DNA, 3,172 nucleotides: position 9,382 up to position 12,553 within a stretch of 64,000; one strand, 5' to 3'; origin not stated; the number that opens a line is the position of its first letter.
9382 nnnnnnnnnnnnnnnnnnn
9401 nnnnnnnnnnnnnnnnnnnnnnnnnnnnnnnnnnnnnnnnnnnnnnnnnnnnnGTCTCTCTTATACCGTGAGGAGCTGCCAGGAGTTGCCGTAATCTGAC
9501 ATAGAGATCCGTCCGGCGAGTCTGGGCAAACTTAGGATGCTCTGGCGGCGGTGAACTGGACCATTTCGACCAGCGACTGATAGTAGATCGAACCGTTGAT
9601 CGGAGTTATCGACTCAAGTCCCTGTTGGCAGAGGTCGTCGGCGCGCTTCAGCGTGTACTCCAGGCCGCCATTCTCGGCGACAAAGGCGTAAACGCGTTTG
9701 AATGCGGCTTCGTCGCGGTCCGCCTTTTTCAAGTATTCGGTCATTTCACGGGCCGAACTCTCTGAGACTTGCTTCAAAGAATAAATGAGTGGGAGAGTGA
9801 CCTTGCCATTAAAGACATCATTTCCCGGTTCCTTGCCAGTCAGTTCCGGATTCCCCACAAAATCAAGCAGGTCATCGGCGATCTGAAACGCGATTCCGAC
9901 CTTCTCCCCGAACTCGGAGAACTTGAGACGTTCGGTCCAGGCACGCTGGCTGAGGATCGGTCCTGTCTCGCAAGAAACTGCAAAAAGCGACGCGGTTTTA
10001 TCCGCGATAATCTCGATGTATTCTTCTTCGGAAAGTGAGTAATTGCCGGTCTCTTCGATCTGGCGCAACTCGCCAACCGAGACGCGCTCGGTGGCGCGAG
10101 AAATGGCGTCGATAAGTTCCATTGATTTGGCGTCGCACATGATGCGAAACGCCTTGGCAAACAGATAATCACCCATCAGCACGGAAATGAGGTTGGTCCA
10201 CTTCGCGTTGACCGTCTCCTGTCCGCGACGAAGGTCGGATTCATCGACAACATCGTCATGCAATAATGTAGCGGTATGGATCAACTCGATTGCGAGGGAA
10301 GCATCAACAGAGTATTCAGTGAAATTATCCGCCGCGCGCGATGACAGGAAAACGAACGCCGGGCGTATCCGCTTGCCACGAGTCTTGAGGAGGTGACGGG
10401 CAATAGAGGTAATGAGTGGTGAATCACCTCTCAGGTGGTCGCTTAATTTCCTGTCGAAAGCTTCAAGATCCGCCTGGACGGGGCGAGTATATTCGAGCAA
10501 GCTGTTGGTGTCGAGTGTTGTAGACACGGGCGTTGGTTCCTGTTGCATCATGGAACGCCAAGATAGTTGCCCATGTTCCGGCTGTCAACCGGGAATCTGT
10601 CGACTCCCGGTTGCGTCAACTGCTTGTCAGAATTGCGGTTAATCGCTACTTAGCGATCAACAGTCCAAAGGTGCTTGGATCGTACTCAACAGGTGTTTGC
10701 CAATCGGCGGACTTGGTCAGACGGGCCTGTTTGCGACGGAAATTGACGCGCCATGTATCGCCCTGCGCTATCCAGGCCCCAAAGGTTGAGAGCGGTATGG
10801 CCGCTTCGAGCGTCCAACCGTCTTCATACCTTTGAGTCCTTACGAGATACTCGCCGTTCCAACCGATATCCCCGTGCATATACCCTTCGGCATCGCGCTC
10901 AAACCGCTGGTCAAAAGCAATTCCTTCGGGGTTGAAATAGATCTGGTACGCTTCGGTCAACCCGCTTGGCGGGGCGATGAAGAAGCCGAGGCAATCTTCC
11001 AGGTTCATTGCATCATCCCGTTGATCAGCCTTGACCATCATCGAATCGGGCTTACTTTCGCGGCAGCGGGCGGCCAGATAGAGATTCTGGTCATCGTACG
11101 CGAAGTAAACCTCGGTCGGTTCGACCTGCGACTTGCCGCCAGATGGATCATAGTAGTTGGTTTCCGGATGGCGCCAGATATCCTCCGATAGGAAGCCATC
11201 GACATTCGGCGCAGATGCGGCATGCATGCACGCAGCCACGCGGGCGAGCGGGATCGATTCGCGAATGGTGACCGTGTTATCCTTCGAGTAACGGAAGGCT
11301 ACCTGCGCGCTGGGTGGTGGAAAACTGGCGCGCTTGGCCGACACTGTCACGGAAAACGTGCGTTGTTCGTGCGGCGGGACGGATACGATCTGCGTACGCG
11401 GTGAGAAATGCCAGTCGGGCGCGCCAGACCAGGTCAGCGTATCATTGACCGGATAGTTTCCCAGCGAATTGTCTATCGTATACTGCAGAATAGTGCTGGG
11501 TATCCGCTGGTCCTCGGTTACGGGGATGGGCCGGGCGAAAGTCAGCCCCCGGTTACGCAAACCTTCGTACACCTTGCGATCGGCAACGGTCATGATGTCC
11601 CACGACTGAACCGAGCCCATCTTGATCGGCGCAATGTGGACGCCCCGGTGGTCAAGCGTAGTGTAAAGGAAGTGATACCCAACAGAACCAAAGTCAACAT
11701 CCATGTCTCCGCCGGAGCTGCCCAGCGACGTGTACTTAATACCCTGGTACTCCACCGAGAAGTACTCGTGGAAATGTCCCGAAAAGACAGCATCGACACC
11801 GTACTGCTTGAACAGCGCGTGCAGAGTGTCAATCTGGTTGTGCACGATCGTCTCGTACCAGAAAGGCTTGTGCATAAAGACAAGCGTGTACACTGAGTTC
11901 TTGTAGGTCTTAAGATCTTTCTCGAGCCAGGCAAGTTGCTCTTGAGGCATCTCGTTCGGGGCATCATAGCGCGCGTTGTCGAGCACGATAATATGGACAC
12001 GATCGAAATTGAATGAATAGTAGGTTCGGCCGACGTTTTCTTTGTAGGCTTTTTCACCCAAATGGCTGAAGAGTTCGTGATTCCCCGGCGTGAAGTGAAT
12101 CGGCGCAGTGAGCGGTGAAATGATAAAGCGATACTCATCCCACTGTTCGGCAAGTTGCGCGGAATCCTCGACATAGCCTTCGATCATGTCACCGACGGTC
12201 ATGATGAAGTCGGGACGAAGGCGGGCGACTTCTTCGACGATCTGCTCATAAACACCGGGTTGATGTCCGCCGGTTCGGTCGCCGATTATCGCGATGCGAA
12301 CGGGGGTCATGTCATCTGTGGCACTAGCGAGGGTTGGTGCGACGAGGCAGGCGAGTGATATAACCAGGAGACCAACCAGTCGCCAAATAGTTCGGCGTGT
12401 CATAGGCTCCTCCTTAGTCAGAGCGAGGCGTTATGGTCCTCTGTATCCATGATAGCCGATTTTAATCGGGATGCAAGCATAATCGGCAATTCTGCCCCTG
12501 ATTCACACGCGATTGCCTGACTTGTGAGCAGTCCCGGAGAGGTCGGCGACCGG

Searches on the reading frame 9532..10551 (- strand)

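Call 13: search_protein_families(library=pfam, proteins=[window:9532-10551:-], max_evalue=0.001)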
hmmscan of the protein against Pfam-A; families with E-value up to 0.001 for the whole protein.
window:9532-10551:- (339 aa): 1 family
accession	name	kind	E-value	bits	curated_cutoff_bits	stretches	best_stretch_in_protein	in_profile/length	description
PF00348.22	polyprenyl_synt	-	4.2e-68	229.7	27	1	45-289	2-249/251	Polyprenyl synthetase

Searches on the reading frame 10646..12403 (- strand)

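Call 13: search_protein_families(library=pfam, proteins=[window:10646-12403:-], max_evalue=0.001)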
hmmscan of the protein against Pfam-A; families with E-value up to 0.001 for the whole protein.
window:10646-12403:- (585 aa): 1 family
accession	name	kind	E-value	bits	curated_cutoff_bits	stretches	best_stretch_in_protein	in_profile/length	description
PF00149.33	Metallophos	-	2.2e-15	58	21.5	1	36-214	2-191/191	Calcineurin-like phosphoesterase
